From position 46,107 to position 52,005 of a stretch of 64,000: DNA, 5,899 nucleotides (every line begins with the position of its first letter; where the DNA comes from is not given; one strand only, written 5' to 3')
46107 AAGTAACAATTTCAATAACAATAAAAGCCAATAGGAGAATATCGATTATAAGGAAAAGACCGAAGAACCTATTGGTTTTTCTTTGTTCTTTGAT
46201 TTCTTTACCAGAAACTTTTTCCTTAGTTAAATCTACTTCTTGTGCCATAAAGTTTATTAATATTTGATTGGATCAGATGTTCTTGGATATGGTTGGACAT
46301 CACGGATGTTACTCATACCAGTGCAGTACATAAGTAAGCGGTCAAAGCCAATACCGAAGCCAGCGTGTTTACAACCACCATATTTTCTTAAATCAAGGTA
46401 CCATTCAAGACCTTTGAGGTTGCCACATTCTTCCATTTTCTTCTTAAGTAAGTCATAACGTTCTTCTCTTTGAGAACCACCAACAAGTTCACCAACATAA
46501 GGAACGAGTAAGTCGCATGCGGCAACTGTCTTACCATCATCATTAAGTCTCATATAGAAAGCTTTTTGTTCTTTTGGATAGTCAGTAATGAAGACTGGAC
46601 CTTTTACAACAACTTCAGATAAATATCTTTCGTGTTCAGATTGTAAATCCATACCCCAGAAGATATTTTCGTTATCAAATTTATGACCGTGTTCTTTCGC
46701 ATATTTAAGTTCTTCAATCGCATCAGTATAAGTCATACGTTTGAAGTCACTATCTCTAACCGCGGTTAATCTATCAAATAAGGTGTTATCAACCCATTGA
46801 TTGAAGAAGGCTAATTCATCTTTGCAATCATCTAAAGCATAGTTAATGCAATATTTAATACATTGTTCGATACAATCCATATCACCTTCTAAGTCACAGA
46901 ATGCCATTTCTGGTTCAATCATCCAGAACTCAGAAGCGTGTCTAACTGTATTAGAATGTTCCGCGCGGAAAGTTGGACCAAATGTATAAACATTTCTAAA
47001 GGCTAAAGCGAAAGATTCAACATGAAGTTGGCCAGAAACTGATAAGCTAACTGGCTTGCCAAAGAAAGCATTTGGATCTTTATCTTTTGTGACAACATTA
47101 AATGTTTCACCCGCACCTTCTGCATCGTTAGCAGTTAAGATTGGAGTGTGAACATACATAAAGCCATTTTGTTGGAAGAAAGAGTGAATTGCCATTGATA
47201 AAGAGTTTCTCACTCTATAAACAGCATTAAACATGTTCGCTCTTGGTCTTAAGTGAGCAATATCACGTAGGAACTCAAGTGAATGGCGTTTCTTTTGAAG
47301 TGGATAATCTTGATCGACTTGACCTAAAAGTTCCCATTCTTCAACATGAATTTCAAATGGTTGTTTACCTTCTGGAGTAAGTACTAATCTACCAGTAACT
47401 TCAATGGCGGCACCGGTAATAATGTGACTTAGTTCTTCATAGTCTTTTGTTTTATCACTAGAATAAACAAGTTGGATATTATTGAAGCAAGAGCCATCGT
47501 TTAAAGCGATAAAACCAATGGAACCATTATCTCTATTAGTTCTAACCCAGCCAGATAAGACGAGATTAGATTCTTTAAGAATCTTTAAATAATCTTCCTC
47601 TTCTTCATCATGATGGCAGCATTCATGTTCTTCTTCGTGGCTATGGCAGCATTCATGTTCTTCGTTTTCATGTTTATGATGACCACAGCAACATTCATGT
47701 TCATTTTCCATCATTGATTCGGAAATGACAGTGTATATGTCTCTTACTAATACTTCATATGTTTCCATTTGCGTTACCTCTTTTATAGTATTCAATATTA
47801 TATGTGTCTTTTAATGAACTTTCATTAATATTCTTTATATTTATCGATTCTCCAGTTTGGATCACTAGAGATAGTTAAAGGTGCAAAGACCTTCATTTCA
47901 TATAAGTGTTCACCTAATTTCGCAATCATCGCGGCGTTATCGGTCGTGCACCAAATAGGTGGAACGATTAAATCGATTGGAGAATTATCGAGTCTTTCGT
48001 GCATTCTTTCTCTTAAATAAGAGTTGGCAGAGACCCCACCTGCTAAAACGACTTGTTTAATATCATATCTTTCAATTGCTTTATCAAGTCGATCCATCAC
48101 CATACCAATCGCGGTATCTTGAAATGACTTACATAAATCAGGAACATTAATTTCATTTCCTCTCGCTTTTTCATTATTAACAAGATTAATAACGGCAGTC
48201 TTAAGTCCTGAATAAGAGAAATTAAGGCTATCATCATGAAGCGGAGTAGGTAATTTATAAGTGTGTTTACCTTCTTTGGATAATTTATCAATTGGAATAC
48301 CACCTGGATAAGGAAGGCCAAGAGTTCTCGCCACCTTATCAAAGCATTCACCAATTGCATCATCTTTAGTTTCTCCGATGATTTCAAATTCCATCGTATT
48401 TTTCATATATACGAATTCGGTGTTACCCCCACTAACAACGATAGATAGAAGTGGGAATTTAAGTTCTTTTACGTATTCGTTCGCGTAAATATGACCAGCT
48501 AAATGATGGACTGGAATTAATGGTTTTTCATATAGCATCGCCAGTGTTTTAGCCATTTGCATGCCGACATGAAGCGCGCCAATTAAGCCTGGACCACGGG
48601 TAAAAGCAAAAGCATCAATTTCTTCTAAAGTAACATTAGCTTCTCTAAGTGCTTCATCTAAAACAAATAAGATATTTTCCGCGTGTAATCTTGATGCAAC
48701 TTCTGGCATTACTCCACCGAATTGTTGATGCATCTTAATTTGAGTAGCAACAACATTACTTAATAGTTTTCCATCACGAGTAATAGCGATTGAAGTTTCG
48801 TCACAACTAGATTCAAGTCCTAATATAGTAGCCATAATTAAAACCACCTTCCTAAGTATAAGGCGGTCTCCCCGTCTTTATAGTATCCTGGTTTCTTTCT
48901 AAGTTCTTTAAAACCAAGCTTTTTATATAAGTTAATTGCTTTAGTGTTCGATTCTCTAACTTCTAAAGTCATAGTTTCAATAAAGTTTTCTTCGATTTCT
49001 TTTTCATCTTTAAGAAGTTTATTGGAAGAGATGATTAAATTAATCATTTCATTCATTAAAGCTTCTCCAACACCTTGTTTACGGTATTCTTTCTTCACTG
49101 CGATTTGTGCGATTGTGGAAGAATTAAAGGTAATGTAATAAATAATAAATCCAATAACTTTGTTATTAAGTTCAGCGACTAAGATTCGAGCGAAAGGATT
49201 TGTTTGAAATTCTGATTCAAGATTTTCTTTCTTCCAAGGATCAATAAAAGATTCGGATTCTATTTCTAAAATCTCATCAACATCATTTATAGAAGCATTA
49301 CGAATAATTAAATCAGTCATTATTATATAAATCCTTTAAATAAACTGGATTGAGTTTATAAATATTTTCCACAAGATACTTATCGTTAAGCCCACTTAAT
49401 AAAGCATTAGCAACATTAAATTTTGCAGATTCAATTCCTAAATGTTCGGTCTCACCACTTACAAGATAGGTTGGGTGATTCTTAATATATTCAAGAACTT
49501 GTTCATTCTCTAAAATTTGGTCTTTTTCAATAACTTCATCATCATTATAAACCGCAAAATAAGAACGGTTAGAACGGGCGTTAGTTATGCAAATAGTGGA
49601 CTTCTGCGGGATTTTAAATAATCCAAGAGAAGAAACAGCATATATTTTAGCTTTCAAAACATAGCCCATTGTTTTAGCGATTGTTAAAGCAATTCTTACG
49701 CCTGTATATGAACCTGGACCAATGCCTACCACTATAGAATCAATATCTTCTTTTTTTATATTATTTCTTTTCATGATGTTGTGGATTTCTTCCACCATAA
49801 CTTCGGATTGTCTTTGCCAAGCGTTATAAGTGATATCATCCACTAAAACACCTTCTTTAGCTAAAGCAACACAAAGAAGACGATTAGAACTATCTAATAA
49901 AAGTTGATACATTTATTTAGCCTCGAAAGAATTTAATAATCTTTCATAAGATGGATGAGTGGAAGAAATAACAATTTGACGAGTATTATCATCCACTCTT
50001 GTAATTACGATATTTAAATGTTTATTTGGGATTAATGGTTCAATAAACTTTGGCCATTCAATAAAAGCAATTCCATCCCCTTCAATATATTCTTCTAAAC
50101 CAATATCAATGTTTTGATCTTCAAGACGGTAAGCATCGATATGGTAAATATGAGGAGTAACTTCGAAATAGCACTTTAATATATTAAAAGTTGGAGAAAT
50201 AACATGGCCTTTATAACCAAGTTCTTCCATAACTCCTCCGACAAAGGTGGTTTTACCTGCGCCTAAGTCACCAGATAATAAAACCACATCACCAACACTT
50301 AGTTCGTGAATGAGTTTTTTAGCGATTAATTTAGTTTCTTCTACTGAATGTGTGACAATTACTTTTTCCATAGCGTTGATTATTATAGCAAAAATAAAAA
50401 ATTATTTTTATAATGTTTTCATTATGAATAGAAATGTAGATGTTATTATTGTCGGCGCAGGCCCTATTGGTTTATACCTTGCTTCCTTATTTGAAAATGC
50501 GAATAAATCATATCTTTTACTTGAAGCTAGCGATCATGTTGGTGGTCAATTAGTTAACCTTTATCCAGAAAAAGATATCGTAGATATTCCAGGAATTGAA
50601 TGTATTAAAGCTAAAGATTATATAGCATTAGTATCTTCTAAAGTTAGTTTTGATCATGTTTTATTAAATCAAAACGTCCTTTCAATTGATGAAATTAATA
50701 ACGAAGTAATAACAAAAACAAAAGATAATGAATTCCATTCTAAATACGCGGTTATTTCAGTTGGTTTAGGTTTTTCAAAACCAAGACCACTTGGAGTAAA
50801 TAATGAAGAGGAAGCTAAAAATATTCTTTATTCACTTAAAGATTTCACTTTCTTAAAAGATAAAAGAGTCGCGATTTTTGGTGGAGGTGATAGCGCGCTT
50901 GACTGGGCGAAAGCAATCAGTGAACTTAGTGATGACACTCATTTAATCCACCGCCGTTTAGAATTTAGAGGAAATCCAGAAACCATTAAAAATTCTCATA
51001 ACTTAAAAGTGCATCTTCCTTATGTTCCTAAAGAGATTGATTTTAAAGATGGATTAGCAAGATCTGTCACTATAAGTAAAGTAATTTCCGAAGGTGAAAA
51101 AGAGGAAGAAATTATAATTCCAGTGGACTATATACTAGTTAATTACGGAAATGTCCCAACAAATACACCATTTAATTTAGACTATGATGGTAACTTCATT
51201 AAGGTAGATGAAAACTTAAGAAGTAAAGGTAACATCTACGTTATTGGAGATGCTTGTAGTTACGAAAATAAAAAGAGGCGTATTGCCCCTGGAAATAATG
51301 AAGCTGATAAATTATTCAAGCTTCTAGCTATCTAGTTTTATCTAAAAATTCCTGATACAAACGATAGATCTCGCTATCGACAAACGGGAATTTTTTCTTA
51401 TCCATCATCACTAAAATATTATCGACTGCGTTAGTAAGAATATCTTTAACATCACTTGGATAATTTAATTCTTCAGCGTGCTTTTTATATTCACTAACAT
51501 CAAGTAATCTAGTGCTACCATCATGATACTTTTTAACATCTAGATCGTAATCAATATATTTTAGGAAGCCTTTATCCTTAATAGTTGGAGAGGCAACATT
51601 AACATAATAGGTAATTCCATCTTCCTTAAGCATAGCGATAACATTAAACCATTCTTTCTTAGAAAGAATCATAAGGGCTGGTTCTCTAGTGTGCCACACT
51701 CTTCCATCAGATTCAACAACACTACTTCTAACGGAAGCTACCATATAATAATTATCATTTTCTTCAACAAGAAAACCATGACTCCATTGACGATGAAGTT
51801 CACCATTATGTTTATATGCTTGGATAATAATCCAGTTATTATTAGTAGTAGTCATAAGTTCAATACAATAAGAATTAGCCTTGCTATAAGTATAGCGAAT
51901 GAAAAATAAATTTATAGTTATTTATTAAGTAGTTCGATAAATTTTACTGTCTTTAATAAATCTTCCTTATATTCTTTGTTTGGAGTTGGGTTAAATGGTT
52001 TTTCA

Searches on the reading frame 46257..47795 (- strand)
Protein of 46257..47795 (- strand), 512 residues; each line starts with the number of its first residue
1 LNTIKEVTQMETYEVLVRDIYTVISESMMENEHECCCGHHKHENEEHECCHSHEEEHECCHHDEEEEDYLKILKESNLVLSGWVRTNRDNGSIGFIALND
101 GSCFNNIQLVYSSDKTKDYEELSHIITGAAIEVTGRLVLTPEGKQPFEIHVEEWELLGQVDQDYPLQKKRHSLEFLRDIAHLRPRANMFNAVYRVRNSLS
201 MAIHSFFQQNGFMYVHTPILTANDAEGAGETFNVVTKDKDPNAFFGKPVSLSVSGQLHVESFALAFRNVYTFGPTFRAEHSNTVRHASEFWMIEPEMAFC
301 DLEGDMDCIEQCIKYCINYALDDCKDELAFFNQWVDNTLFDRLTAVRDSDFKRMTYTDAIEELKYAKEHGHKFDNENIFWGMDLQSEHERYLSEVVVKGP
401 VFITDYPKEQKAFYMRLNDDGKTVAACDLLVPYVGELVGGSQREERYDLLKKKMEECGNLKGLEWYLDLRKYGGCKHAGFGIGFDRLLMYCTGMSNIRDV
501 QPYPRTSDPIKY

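Call 39: search_protein_families(library=pfam, proteins=[window:46257-47795:-], max_evalue=0.001)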
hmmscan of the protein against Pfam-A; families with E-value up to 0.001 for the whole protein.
window:46257-47795:- (512 aa): 2 families
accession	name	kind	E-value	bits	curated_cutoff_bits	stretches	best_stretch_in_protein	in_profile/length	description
PF00152.25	tRNA-synt_2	-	6.2e-67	226.3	25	1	180-506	9-307/308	tRNA synthetases class II (D, K and N)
PF01336.31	tRNA_anti-codon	-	3.1e-12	46.7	27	1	80-157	3-75/75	OB-fold nucleic acid binding domain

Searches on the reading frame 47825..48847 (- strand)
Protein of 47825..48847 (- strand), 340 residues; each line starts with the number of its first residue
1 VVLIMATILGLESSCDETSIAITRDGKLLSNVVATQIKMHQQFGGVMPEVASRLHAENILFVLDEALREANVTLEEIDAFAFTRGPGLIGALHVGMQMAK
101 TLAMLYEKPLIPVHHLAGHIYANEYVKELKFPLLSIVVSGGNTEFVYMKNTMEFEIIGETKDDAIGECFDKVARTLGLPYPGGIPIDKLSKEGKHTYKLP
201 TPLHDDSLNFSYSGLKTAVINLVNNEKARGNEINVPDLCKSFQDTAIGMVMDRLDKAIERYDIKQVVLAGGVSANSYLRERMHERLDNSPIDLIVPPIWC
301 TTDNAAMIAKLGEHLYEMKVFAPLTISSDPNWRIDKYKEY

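Call 39: search_protein_families(library=pfam, proteins=[window:47825-48847:-], max_evalue=0.001)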
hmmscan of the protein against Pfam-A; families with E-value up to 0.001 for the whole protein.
window:47825-48847:- (340 aa): 2 families
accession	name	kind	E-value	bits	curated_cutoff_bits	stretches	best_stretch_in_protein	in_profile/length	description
PF00814.31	TsaD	-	1.3e-93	314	24.8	1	27-310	1-264/264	tRNA N6-adenosine threonylcarbamoyltransferase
PF22521.2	HypF_C_2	-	4.5e-08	33.6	27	1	184-303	121-234/241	Carbamoyltransferase, Kae1-like Domain, second subdomain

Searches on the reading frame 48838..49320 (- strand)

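Call 39: search_protein_families(library=pfam, proteins=[window:48838-49320:-], max_evalue=0.001)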
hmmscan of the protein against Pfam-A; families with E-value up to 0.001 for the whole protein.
window:48838-49320:- (160 aa): 6 families
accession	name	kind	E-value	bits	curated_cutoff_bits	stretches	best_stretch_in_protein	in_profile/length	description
PF00583.31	Acetyltransf_1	-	2.2e-19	70.3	20.7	1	15-137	2-116/116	Acetyltransferase (GNAT) family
PF13508.13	Acetyltransf_7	-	3.9e-17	62.9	27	1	44-139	3-84/84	Acetyltransferase (GNAT) domain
PF13673.13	Acetyltransf_10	-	4.1e-14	53.1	23.6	1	23-147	11-115/128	Acetyltransferase (GNAT) domain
PF08445.16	FR47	-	2e-09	37.7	22.1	1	115-142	55-82/86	FR47-like protein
PF13527.13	Acetyltransf_9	-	2.9e-05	24.5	25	1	6-94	2-99/127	Acetyltransferase (GNAT) domain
PF13302.13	Acetyltransf_3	-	0.00014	23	25.4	1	4-138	2-138/138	Acetyltransferase (GNAT) domain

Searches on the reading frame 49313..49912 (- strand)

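Call 39: search_protein_families(library=pfam, proteins=[window:49313-49912:-], max_evalue=0.001)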
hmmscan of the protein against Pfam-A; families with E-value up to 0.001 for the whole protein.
window:49313-49912:- (199 aa): 1 family
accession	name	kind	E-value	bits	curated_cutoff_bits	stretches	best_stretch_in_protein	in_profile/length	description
PF00814.31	TsaD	-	1.4e-16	61.4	24.8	1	34-120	28-121/264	tRNA N6-adenosine threonylcarbamoyltransferase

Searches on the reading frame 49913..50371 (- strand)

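Call 39: search_protein_families(library=pfam, proteins=[window:49913-50371:-], max_evalue=0.001)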
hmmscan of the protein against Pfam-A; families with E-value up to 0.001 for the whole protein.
window:49913-50371:- (152 aa): 2 families
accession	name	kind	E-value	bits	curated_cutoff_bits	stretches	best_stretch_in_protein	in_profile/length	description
PF02367.23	TsaE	-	7.1e-36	123.4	26.6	1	8-133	2-128/128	Threonylcarbamoyl adenosine biosynthesis protein TsaE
PF13238.12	AAA_18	-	0.00069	20.5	29.4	1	30-89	1-57/128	AAA domain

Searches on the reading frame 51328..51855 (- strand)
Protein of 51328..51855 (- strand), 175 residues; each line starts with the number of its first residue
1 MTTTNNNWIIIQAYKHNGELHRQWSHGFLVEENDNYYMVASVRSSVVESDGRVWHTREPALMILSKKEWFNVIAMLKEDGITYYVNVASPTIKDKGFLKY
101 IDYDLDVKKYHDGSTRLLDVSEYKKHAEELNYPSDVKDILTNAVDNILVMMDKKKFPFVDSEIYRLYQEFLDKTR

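Call 39: search_protein_families(library=pfam, proteins=[window:51328-51855:-], max_evalue=0.001)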
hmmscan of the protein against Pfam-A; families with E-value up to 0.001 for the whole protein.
window:51328-51855:- (175 aa): 1 family
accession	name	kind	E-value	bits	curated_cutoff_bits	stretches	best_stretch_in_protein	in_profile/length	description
PF04167.18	DUF402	-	2.6e-16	60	23.9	1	59-123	2-68/68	Protein of unknown function (DUF402)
